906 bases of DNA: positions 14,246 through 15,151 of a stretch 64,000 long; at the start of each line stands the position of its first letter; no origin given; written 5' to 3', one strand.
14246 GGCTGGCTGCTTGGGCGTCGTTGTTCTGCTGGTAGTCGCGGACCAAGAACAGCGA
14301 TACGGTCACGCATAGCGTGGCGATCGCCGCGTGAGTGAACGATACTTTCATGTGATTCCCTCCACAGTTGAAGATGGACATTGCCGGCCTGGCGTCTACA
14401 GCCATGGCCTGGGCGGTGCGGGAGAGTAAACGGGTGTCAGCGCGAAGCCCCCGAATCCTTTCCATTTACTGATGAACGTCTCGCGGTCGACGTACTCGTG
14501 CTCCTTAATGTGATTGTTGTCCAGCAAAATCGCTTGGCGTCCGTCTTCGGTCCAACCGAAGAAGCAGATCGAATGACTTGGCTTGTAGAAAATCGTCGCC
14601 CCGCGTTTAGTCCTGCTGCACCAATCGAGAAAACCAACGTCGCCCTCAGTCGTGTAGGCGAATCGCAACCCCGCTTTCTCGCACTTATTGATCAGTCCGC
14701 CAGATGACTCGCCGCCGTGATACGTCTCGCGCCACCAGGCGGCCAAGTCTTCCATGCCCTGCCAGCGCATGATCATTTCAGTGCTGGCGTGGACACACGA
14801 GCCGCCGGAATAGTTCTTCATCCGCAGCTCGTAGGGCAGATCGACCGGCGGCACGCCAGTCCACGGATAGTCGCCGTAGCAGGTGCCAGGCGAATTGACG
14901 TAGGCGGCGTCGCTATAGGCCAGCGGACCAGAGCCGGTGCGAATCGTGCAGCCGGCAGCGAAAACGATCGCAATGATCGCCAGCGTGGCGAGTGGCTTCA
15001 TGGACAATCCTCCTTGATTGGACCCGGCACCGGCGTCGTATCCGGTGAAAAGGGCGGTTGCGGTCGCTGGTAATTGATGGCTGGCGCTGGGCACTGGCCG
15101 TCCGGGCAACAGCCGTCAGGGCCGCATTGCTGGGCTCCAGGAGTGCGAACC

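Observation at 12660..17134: Cluster of about 9 exported, lipo- and peptidase-like proteins between the capsid and neck genes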

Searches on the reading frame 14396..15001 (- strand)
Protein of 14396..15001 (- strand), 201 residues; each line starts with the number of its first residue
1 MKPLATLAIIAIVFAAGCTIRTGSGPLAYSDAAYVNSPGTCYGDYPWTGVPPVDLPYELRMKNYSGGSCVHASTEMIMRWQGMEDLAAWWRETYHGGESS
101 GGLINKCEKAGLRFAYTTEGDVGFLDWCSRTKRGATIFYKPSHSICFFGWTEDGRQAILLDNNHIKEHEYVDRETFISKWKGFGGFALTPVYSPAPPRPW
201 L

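Call 6: search_protein_families(library=pfam, max_evalue=1, proteins=[window:14396-15001:-])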
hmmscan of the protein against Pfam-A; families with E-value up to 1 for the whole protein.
window:14396-15001:- (201 aa): 1 family
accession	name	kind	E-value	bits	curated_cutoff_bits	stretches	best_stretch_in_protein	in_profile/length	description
PF14600.11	CBM_5_12_2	-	0.028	14.8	27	1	62-108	16-62/62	Cellulose-binding domain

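Call 7: search_protein_families(library=phrogs, max_evalue=0.1, proteins=[window:14396-15001:-])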
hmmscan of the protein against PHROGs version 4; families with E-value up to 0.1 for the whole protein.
window:14396-15001:- (201 aa): 0 families

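Call 15: search_solved_structures(query=window:14396-15001:-, max_evalue=10, show_alignments=2)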
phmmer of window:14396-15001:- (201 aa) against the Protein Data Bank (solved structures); distinct sequences matched with E-value up to 10: 0.

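Call 16: search_protein_families(library=ncbifam, max_evalue=1, proteins=[window:14396-15001:-])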
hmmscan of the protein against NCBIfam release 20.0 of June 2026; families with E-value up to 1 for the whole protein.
window:14396-15001:- (201 aa): 0 families

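Call 18: find_related_loci(query=window:14396-15001:-, collection=viral_contigs, flank=10000)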
Query window:14396-15001:- (201 aa) in viral_contigs; peptide patterns used: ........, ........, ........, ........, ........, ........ (x = any residue, [..] = any of these).
15 stretches matched a pattern, but none encodes a relative of the query by tblastn (E <= 1e-3).

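Call 19: find_homologous_proteins(query=window:14396-15001:-, max_evalue=0.001)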
Query window:14396-15001:- (201 aa): 62 proteins with E <= 0.001 among 100 candidates.
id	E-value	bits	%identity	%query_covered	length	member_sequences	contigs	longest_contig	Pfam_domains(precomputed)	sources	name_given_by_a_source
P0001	1.9e-140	484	100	100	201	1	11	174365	-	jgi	jgi:hypothetical protein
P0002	1.4e-103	363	79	96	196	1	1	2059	-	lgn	-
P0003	3.1e-93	329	72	100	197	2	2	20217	-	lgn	-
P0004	2.0e-87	310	68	100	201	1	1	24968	-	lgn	-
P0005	2.1e-80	287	63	95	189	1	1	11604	-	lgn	-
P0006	3.6e-65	238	53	100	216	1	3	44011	-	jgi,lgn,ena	-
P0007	7.7e-64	233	65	76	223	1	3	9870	-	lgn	-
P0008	1.7e-63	232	56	98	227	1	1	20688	-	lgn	-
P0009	1.1e-61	226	60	86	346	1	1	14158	-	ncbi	-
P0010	1.3e-61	226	59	86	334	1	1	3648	-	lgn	-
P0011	3.0e-61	225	57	79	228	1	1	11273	-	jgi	-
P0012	3.3e-61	225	66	74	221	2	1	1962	-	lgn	-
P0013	5.8e-61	224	53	100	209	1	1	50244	-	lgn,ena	-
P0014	3.2e-60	221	62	75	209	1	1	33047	-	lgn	-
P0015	8.3e-60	220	52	100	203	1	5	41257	-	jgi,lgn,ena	-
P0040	3.3e-44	169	44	100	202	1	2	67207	-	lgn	-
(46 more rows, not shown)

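Call 20: find_encoding_contigs(protein=P0001, flank=10000, max_places=4)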
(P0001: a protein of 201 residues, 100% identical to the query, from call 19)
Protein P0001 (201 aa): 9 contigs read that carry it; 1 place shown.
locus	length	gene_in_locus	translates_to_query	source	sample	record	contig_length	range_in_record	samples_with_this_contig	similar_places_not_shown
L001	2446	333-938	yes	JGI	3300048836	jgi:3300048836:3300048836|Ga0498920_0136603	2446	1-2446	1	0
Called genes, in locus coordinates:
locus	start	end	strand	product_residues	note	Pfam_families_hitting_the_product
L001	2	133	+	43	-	?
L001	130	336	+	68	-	-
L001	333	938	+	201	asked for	-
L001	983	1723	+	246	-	-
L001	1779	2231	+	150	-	-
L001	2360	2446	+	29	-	?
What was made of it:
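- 14998..15204 (-): g5: 68-aa Pro/Cys-rich lipoprotein (LAVGGC; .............). It resembles the N-terminal linker of g6 homologues. The same protein is a called gene on an independent 2.4-kb contig (call 20).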

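Call 21: find_encoding_contigs(protein=P0040, flank=10000, max_places=3)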
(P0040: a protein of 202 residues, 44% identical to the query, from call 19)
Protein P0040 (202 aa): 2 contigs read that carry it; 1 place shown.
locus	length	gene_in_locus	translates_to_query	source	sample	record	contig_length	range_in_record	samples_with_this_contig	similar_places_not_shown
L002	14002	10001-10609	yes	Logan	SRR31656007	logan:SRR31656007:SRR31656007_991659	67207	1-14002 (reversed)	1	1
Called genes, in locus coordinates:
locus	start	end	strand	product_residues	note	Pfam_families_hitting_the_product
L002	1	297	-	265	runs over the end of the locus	PF12705:PDDEXK_1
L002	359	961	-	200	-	-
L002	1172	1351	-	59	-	-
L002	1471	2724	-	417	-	-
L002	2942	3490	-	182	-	-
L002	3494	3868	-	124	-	-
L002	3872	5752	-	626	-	PF00270:DEAD, PF04851:ResIII, PF18766:SWI2_SNF2, PF00271:Helicase_C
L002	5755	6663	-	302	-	-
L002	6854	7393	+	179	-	PF00772:DnaB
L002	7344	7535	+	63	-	PF02599:CsrA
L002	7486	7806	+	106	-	-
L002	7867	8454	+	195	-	-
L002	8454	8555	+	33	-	-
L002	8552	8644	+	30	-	-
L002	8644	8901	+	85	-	-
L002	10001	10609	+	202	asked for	-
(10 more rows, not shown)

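Call 22: find_encoding_contigs(protein=P0013, flank=10000, max_places=2)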
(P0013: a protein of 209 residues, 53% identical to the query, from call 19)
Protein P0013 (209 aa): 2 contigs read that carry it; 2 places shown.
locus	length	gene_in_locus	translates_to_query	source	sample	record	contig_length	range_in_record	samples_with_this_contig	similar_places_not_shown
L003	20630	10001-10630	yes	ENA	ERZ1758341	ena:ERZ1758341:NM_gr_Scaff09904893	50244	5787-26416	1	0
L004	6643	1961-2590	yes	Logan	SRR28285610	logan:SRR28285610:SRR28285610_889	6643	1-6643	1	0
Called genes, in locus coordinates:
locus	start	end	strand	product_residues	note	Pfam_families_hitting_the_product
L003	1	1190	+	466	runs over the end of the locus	PF25145:NfeD1b_N (weak), PF01343:Peptidase_S49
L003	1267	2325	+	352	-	-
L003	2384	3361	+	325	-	-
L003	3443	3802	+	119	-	-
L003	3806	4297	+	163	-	-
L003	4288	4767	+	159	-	-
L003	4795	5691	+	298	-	-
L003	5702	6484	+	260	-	-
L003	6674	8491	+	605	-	-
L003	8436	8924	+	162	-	-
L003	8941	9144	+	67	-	-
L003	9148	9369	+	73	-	-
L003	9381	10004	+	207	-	-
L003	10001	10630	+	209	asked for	-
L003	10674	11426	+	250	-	-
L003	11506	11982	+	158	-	-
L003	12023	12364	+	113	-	-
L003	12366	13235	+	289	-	PF00589:Phage_integrase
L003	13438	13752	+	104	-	-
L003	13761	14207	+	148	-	-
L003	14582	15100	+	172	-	PF13385:Laminin_G_3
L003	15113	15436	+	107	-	PF23148:Gp77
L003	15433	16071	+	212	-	-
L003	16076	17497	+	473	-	-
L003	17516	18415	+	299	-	-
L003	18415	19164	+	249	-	-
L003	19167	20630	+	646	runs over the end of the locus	-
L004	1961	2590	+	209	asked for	-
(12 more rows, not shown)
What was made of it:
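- Next to the integrase in L003 (call 22).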

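Call 23: find_encoding_contigs(protein=P0006, flank=10000, max_places=2)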
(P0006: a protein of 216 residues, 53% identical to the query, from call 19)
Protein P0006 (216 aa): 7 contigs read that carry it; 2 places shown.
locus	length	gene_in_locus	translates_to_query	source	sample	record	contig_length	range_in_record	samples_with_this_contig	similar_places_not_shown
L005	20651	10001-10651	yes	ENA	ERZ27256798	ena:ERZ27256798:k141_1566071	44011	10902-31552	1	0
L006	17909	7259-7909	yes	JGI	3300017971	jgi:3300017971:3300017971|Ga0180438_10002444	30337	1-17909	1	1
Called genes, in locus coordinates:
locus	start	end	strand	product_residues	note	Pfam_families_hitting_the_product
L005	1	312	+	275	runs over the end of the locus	-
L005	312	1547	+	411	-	-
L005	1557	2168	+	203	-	-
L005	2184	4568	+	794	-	-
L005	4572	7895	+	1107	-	-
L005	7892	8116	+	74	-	-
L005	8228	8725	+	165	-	-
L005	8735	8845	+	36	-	-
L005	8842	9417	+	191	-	-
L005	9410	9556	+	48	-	-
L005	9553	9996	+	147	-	-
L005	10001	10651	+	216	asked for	-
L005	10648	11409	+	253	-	-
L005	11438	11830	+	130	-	-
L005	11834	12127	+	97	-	-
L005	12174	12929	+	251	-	-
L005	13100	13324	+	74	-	-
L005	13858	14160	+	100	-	PF20935:DUF6847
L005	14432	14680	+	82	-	-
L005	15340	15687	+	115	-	-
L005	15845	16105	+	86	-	-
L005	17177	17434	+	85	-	-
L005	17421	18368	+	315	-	PF09588:YqaJ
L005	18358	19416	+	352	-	-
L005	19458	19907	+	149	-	-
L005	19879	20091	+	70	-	-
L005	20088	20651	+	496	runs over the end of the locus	-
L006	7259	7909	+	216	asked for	-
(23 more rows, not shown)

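Call 24: find_encoding_contigs(protein=P0009, flank=10000, max_places=2)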
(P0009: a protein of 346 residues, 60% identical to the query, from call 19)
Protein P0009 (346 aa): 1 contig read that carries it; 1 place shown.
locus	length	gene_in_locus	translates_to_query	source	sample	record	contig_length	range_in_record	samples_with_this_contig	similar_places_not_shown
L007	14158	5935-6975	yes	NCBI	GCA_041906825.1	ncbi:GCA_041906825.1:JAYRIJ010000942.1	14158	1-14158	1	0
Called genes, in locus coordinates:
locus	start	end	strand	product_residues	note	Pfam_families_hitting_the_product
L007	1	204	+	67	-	?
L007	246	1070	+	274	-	-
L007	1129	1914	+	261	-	-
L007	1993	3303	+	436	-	-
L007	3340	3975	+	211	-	-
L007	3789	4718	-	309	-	-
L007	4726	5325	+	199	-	-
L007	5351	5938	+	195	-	-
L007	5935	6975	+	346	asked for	-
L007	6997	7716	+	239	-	-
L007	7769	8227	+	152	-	-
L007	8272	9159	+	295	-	PF01223:Endonuclease_NS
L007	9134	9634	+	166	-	PF00583:Acetyltransf_1 (weak)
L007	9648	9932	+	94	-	-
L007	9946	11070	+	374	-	-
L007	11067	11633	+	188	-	-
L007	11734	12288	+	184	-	-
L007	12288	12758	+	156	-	-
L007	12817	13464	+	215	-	-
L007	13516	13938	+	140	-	-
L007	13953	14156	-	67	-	?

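Call 35: predict_structure(alignment_id=A1)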
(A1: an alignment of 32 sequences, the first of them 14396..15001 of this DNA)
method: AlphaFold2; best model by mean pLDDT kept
length: 201 residues; sequences in the alignment: 32
mean_pLDDT: 85.6   pTM: 0.78
mean pLDDT of the five models: 85.6, 85.3, 84.4, 84.2, 83.8
residues with pLDDT >= 90: 134; 70-90: 29; 50-70: 20; < 50: 18
segments of 3 or more residues with pLDDT < 50: 26-42
pLDDT, mean of each block of 10 residues (from residue 1): 78 69 55 43 59 92 92 97 94 96 97 96 96 96 96 96 97 98 98 71 45
secondary structure, 60 per line:
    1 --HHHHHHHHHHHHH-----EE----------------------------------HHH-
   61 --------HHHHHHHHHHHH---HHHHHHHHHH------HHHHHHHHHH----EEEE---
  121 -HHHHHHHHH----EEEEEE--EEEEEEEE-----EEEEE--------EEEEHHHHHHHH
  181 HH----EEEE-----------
elements in order: H3-15 H69-80 H84-93 H100-109 E114-117 H122-130 E135-140 E143-150 E156-160 E169-172 H173-182 E187-190
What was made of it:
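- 14396..15001 (-): g6: lipoprotein with a C39-like papain-fold cysteine peptidase domain. Invariant core gene of the cassette and candidate exported endolysin or wall protease. AF2 model pLDDT 85.6 (call 35).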

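Call 51: find_related_loci(query=A1, collection=viral_contigs, flank=10000)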
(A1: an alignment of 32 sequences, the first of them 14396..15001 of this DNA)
Query A1 (201 aa) in viral_contigs; peptide patterns used: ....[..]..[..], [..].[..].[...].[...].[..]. (x = any residue, [..] = any of these).
190 stretches matched a pattern; 157 encode a relative of the query (tblastn E <= 1e-3); the best 80 are kept; 80 distinct loci.
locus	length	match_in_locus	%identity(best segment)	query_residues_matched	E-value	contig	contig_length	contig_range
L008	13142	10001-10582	50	1-200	2e-58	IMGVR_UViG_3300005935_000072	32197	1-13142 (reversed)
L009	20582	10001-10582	50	1-200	2e-58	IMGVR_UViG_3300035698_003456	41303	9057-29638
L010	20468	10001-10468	54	47-200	5e-52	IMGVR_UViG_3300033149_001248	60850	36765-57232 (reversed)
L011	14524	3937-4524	47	1-192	1e-49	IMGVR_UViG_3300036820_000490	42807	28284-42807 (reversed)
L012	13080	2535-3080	49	16-201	1e-49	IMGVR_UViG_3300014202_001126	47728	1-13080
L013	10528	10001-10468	51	43-200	2e-48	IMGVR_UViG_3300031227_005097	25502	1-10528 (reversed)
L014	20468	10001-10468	48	43-200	2e-47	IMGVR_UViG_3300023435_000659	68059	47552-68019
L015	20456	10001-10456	50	49-199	2e-46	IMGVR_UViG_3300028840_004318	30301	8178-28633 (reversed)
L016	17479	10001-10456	50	49-199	2e-46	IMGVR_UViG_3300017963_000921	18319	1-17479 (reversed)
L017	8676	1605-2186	46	5-199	9e-46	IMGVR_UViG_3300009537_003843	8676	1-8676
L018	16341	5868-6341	51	42-200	5e-45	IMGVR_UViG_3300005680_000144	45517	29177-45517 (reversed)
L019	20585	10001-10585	46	1-201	1e-54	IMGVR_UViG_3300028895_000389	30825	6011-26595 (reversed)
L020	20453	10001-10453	52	53-199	4e-44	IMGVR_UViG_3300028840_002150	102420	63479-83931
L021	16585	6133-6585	51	50-201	1e-43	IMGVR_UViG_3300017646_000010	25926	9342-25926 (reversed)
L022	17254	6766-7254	46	53-201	1e-41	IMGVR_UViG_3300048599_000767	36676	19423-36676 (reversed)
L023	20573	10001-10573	40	9-199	2e-38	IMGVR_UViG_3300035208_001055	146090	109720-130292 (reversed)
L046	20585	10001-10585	39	4-200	5e-36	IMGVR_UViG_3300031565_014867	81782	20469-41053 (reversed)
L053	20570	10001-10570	38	1-199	1e-35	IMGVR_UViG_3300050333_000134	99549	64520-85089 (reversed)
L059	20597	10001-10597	37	1-199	4e-35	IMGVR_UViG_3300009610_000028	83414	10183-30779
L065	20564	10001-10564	37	13-200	1e-34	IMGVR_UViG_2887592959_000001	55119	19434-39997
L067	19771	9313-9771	43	50-199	1e-34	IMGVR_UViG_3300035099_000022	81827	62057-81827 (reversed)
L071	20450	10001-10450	41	51-200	3e-34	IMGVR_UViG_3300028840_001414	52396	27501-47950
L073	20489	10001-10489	41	39-200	2e-35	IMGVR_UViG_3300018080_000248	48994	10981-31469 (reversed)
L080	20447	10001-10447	41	51-199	2e-33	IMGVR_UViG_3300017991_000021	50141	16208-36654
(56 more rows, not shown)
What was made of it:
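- Tried and rejected: The alignment profile was needed (call 51).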

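Call 58: search_protein_families(library=pfam, max_evalue=0.001, proteins=[L053:12472-14166:+, L053:14179-15990:+, L010:12138-13847:+, L023:12254-13960:+, L023:13963-15762:+, L019:11829-13412:+, L071:4360-9288:+, L071:12717-13895:+, L009:14138-17020:+, L065:7140-9221:+])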
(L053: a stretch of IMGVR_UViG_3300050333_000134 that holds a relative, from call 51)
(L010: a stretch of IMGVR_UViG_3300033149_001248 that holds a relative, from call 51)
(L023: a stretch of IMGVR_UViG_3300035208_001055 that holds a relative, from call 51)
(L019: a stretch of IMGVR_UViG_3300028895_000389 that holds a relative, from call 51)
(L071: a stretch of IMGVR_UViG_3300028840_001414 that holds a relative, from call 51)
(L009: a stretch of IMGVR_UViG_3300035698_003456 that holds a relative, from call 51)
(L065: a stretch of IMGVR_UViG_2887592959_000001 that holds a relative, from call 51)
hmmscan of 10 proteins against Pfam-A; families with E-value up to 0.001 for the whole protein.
L053:12472-14166:+ (564 aa): 2 families
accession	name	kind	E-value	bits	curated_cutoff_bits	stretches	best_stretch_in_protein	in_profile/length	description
PF05876.18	GpA_ATPase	-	4.5e-31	108.8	25.6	1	47-276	5-247/247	Phage terminase large subunit gpA, ATPase domain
PF20454.4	GpA_nuclease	-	1.1e-07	31.8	22.5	1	287-384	1-100/294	Terminase large subunit gpA, endonuclease domain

L053:14179-15990:+ (603 aa): 0 families

L010:12138-13847:+ (569 aa): 0 families

L023:12254-13960:+ (568 aa): 2 families
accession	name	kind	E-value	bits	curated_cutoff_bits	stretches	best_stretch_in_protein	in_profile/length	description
PF05876.18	GpA_ATPase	-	1.4e-27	97.4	25.6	1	51-281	4-247/247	Phage terminase large subunit gpA, ATPase domain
PF20454.4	GpA_nuclease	-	8e-06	25.7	22.5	1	293-375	2-85/294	Terminase large subunit gpA, endonuclease domain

L023:13963-15762:+ (599 aa): 0 families

L019:11829-13412:+ (527 aa): 0 families

L071:4360-9288:+ (1642 aa): 1 family
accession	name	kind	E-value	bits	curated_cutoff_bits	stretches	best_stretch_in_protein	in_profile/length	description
PF18857.6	LPD38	-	2.7e-24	86.7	27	1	1292-1464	1-187/189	Large polyvalent protein associated domain 38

L071:12717-13895:+ (392 aa): 1 family
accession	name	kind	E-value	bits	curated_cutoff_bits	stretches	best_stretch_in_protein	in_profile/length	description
PF00589.27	Phage_integrase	-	0.00025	21.3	27.1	1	205-370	7-169/172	Phage integrase family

L009:14138-17020:+ (960 aa): 0 families

L065:7140-9221:+ (693 aa): 2 families
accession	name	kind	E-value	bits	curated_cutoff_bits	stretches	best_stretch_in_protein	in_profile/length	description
PF25209.1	Phage_capsid_4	-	5.7e-45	155.1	27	1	393-690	8-262/262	Phage capsid protein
PF10124.15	Mu-like_gpT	-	3.3e-08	33.7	20.1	0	457-515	58-116/289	Mu-like prophage major head subunit gpT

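Call 59: search_protein_families(library=phrogs, max_evalue=0.01, proteins=[L053:9408-10004:+, L014:9238-9873:+, L003:9381-10004:+, L007:5351-5938:+, L053:11276-11680:+, L003:11506-11982:+, L071:12717-13895:+, L053:12472-14166:+, L065:10581-11594:+, L009:9420-10013:+])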
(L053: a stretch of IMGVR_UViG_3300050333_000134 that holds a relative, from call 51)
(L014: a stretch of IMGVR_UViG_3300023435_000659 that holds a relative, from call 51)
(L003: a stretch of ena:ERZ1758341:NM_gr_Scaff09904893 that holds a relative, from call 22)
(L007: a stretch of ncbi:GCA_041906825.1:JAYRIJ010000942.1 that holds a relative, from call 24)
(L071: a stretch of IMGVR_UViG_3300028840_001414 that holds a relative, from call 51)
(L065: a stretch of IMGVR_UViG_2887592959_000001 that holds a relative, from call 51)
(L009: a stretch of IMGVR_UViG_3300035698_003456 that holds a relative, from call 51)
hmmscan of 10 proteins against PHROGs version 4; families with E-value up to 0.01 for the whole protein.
L053:9408-10004:+ (198 aa): 2 families
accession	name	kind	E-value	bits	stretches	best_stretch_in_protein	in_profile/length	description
phrog_1128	-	moron, auxiliary metabolic gene and host takeover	1.1e-10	42.3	1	9-182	19-165/381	enoyl-CoA hydratase/carnithine racemase-like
phrog_22304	-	unknown function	0.00046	21.3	1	109-180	16-73/85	-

L014:9238-9873:+ (211 aa): 0 families

L003:9381-10004:+ (207 aa): 1 family
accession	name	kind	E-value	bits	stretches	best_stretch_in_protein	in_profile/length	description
phrog_1128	-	moron, auxiliary metabolic gene and host takeover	8.6e-07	29.5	1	127-185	110-166/381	enoyl-CoA hydratase/carnithine racemase-like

L007:5351-5938:+ (195 aa): 1 family
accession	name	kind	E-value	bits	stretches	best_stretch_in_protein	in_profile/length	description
phrog_1128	-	moron, auxiliary metabolic gene and host takeover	1.3e-05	25.6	1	4-175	18-161/381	enoyl-CoA hydratase/carnithine racemase-like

L053:11276-11680:+ (134 aa): 0 families

L003:11506-11982:+ (158 aa): 0 families

L071:12717-13895:+ (392 aa): 2 families
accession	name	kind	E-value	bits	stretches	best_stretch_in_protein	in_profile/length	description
phrog_1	-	integration and excision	7.2e-22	79.4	1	27-375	119-441/611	integrase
phrog_216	-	integration and excision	1.1e-10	42.1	1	201-374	56-229/301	integrase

L053:12472-14166:+ (564 aa): 4 families
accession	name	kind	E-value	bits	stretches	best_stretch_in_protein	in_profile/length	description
phrog_675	-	head and packaging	7.8e-80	269.8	1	53-557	43-556/576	terminase large subunit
phrog_15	-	head and packaging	8.7e-53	181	1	44-373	373-724/1330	terminase large subunit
phrog_21311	-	head and packaging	3.5e-14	54.2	1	102-292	2-204/218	terminase large subunit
phrog_12876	-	head and packaging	2.4e-13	51.2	1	103-232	2-131/235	terminase large subunit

L065:10581-11594:+ (337 aa): 0 families

L009:9420-10013:+ (197 aa): 1 family
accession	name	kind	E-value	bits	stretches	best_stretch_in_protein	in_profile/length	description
phrog_1128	-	moron, auxiliary metabolic gene and host takeover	0.00023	21.5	1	15-179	21-165/381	enoyl-CoA hydratase/carnithine racemase-like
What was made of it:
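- On Holin - g8: No Pfam or PHROG holin family matches (calls 6, 7, 59).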

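Call 67: search_protein_families(library=padloc, max_evalue=0.01, proteins=[window:14396-15001:-])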
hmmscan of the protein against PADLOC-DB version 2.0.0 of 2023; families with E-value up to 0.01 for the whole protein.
window:14396-15001:- (201 aa): 0 families

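Call 72: search_solved_structures(query=A1, max_evalue=1, show_alignments=1)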
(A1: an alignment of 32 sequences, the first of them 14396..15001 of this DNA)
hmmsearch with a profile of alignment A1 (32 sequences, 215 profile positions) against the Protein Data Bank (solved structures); distinct sequences matched with E-value up to 1: 1.
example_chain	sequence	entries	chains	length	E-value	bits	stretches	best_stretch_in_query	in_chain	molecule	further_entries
3erv_A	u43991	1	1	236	0.00048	22.8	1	136-197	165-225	putative C39-like peptidase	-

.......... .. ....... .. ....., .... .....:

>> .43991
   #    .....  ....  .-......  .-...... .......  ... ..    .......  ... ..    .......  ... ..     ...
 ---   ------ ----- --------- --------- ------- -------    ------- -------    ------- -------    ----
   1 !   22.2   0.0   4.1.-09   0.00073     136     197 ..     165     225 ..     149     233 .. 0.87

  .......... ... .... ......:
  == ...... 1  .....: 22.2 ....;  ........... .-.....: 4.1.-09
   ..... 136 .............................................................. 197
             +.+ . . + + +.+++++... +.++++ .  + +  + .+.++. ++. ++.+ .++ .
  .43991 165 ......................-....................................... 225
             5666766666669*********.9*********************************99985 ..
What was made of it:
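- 14396..15001 (-): Profile hits 3erv at 4.8e-4 (call 72).
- Closest known: C39-like peptidases. Same: Profile-to-sequence hit to 3erv at E = 4.8e-4 (call 72).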
